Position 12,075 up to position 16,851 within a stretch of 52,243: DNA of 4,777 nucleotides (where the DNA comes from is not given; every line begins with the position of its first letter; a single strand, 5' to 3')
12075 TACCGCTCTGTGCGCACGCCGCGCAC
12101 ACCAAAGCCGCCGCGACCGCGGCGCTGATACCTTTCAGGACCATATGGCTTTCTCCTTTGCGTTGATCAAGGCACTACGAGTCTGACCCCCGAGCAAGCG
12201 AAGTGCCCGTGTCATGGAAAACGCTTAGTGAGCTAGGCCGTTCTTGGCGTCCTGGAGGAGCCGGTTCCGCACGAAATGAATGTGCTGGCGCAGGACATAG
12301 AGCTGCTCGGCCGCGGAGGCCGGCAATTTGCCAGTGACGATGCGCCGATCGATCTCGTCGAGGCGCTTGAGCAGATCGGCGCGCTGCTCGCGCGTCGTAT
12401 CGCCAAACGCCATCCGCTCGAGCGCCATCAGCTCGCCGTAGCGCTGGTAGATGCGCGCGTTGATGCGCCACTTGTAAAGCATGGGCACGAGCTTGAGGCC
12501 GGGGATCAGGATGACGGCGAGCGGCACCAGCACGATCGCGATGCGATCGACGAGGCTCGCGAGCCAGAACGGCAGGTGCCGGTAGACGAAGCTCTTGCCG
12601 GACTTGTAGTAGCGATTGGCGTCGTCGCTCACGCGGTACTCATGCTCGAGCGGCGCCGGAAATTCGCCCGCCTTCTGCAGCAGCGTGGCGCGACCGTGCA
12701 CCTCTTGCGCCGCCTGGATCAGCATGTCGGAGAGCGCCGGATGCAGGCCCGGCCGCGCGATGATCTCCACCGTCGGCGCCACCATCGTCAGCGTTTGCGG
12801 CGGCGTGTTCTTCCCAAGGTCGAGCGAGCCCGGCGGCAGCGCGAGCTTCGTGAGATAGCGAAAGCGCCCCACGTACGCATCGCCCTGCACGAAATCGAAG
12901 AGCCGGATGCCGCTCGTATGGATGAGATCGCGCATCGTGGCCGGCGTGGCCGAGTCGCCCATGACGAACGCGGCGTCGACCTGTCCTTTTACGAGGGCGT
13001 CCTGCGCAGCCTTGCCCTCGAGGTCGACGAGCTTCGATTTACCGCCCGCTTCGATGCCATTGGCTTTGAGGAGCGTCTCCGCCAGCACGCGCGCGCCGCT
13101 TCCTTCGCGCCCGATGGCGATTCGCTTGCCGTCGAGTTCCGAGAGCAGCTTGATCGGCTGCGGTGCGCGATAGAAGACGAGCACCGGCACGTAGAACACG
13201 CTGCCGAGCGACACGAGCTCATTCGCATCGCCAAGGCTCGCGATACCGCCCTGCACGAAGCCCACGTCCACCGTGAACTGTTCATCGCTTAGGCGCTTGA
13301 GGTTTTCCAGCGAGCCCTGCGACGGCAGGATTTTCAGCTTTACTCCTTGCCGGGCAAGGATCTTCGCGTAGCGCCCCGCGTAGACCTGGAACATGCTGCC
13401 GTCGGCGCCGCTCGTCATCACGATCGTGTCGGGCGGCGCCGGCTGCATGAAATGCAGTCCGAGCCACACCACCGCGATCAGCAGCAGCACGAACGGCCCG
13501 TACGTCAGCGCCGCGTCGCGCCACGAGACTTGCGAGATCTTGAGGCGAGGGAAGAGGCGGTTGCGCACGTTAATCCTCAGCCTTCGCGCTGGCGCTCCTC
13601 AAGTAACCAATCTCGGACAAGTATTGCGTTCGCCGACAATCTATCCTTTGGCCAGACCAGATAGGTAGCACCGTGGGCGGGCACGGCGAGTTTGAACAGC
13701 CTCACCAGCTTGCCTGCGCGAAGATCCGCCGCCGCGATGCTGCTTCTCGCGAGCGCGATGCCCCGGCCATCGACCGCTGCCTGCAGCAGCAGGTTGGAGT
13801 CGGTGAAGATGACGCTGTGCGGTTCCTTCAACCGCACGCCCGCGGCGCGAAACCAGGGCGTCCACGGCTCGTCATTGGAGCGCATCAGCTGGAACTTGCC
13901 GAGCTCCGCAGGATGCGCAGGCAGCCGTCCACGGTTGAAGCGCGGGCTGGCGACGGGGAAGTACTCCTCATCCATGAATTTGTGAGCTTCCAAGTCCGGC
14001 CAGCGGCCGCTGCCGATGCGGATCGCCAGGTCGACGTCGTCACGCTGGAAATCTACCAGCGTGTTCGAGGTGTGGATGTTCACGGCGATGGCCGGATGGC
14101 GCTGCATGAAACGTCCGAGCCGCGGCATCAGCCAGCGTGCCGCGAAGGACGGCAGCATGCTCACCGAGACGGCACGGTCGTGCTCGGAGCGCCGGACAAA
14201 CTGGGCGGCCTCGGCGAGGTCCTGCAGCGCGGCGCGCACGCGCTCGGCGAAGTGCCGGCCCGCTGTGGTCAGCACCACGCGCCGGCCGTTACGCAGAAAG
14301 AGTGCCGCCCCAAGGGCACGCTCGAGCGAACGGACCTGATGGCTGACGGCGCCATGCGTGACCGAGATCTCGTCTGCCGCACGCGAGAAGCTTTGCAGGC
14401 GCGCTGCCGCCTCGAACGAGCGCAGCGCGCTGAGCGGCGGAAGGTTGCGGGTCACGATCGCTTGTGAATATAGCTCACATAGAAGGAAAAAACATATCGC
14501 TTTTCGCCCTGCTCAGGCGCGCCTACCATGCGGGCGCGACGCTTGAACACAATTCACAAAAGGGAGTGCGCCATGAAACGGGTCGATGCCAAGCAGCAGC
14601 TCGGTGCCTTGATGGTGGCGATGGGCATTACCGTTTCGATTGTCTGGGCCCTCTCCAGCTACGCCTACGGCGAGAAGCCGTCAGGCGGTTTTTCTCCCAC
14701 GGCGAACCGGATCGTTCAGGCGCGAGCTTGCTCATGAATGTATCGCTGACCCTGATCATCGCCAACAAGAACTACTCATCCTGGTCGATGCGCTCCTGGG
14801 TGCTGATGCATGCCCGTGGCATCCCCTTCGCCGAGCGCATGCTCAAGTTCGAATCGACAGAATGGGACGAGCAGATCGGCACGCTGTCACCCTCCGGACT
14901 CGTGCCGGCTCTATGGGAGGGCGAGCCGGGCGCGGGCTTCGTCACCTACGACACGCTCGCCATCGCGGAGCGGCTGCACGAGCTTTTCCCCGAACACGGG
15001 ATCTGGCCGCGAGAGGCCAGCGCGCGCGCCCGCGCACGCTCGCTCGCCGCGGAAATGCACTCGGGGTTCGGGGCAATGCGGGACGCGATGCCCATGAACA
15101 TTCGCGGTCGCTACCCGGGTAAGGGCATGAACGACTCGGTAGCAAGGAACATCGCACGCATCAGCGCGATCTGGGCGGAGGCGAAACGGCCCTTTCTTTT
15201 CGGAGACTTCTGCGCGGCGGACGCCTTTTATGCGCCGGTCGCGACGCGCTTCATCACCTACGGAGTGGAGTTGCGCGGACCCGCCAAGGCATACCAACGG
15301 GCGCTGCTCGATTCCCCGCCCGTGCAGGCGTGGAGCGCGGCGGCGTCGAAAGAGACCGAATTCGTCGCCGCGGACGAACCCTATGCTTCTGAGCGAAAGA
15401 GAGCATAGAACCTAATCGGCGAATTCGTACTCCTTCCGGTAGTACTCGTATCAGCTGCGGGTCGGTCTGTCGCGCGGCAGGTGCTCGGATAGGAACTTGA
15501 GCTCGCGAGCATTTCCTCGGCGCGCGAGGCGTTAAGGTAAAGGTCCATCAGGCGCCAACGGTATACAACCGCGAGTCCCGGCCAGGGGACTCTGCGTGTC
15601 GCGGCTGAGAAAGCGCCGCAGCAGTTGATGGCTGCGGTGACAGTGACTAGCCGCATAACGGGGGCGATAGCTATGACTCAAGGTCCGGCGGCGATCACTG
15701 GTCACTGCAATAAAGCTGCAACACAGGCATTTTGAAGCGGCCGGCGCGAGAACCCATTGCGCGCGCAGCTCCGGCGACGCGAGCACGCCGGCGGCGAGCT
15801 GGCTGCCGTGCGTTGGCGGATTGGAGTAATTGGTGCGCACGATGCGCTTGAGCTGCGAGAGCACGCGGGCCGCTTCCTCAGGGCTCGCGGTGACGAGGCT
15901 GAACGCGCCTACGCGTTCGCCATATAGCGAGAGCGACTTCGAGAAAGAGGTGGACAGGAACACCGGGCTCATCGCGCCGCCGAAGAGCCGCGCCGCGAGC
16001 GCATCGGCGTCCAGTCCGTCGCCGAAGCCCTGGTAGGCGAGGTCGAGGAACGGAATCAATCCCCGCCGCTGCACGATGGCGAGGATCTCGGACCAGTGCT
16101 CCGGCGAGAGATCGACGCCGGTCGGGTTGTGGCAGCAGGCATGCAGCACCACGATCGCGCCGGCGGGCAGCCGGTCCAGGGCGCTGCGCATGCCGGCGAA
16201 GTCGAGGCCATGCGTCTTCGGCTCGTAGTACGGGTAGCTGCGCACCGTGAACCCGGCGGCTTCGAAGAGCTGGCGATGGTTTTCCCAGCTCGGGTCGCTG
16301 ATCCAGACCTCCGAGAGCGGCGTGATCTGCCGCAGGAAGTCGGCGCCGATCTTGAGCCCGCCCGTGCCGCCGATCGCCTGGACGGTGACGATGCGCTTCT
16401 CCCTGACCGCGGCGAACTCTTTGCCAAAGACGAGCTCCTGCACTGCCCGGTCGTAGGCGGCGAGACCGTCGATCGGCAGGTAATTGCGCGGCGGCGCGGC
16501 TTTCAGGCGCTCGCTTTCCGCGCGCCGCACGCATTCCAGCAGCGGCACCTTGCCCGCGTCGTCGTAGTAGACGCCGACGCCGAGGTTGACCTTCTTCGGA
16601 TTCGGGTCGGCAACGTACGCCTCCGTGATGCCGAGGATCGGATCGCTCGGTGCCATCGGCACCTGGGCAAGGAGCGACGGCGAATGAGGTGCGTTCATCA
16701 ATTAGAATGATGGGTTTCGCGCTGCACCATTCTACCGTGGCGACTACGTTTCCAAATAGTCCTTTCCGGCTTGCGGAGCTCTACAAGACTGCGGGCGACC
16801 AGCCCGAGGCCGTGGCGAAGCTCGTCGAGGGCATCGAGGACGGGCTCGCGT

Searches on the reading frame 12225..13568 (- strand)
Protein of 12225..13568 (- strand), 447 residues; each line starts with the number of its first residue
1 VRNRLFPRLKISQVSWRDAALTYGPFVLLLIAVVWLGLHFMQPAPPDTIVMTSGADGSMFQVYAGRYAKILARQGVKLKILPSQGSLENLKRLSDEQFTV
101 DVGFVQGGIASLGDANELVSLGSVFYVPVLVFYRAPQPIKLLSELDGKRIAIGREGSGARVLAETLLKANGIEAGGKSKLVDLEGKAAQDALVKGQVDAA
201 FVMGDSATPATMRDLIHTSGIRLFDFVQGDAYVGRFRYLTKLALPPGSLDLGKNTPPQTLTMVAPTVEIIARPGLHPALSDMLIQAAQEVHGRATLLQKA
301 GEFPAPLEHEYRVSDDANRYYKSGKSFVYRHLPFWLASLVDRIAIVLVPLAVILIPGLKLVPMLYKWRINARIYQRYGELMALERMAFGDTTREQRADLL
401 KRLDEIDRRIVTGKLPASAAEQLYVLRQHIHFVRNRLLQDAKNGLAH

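Call 24: find_encoding_contigs(protein=window:12225-13568:-, flank=10000, max_places=10)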
Protein window:12225-13568:- (447 aa): 1 contig read that carries it; 1 place shown.
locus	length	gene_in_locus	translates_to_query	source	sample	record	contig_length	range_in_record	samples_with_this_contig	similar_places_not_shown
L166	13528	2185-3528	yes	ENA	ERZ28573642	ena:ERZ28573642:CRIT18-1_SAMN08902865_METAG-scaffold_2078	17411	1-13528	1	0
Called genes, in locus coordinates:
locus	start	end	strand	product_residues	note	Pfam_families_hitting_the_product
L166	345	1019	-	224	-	PF13409:GST_N_2, PF13417:GST_N_3 (weak)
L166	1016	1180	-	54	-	-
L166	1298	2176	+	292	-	PF00126:HTH_1, PF03466:LysR_substrate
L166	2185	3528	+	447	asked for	PF16868:NMT1_3, PF09084:NMT1, PF12974:Phosphonate-bd (weak)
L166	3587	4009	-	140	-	-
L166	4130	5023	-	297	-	PF00498:FHA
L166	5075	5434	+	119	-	-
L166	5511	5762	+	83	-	-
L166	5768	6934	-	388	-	PF00144:Beta-lactamase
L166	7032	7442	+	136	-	PF00072:Response_reg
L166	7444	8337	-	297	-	PF03446:NAD_binding_2, PF14833:NAD_binding_11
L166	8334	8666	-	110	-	PF02627:CMD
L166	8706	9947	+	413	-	PF07690:MFS_1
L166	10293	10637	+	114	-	-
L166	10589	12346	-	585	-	PF02776:TPP_enzyme_N, PF00205:TPP_enzyme_M, PF02775:TPP_enzyme_C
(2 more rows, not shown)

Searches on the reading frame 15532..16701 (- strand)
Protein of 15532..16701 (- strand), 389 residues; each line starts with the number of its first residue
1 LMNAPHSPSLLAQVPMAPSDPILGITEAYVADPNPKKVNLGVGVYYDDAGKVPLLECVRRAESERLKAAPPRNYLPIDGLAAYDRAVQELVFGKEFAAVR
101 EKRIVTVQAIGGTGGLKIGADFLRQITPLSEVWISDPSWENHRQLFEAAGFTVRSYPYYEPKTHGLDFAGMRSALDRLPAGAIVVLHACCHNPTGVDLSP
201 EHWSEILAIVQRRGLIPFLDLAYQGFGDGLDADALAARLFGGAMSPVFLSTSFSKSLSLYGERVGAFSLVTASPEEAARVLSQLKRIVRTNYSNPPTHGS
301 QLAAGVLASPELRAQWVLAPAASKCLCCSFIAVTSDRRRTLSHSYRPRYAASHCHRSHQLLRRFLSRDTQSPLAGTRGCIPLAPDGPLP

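Call 6: search_protein_families(library=ncbifam, proteins=[window:15532-16701:-], max_evalue=0.001)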
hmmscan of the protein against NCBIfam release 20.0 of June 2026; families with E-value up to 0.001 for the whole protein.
window:15532-16701:- (389 aa): 19 families
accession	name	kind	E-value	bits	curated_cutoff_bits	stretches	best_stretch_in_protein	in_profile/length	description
NF006719.0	PRK09257.1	subfamily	8e-129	430.2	377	1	11-317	2-308/397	aromatic amino acid transaminase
NF041364.1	GntC_guanitoxin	equivalog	1.5e-13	50.4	415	1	111-267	68-219/356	guanitoxin biosynthesis PLP-dependent (S)-gamma-hydroxy-L-arginine cyclodehydratase GntC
NF006514.0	PRK08960.1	equivalog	1.6e-09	37.1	554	1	61-284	53-259/388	pyridoxal phosphate-dependent aminotransferase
NF005305.0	PRK06836.1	equivalog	2.6e-09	36.8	376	1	72-304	69-295/396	pyridoxal phosphate-dependent aminotransferase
NF005732.0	PRK07550.1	equivalog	5.4e-09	35.6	366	1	131-280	119-261/389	aminotransferase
NF005601.0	PRK07337.1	equivalog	6.9e-09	35.3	496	1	73-267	67-249/394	pyridoxal phosphate-dependent aminotransferase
NF004770.0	PRK06108.1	subfamily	2.8e-07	29.7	422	1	79-270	74-259/396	pyridoxal phosphate-dependent aminotransferase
TIGR01140.1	L_thr_O3P_dcar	equivalog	7e-07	28.7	290.55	1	119-279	77-216/331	threonine-phosphate decarboxylase CobD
TIGR03947.1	viomycin_VioD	equivalog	8e-07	28.3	390.9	1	126-266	90-223/359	capreomycidine synthase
NF004870.0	PRK06225.1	equivalog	6.8e-06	25.1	351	1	126-267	104-237/380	pyridoxal phosphate-dependent aminotransferase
TIGR01265.1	tyr_nico_aTase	subfamily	9.8e-06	24.8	292.45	1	66-269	61-255/403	tyrosine/nicotianamine family aminotransferase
TIGR01141.1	hisC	equivalog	1.9e-05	23.7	276.55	1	126-281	93-232/349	histidinol-phosphate transaminase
TIGR01264.1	tyr_amTase_E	equivalog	1.9e-05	23.6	474.25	1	20-226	14-215/403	tyrosine transaminase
TIGR04544.1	3metArgNH2trans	equivalog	2.7e-05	23.4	350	1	131-284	102-245/366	beta-methylarginine biosynthesis bifunctional aminotransferase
NF052290.2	MocR_like_YczR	exception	7.8e-05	21.5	487.4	1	126-221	184-276/458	MocR-like transcription factor YczR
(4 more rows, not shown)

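Call 57: search_protein_families(library=pfam, proteins=[window:15532-16701:-], max_evalue=0.001)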
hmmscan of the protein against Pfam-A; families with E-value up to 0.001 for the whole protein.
window:15532-16701:- (389 aa): 1 family
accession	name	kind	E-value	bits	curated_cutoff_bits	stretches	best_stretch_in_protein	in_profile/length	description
PF00155.27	Aminotran_1_2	-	4.2e-66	224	19.7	1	36-317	2-272/361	Aminotransferase class I and II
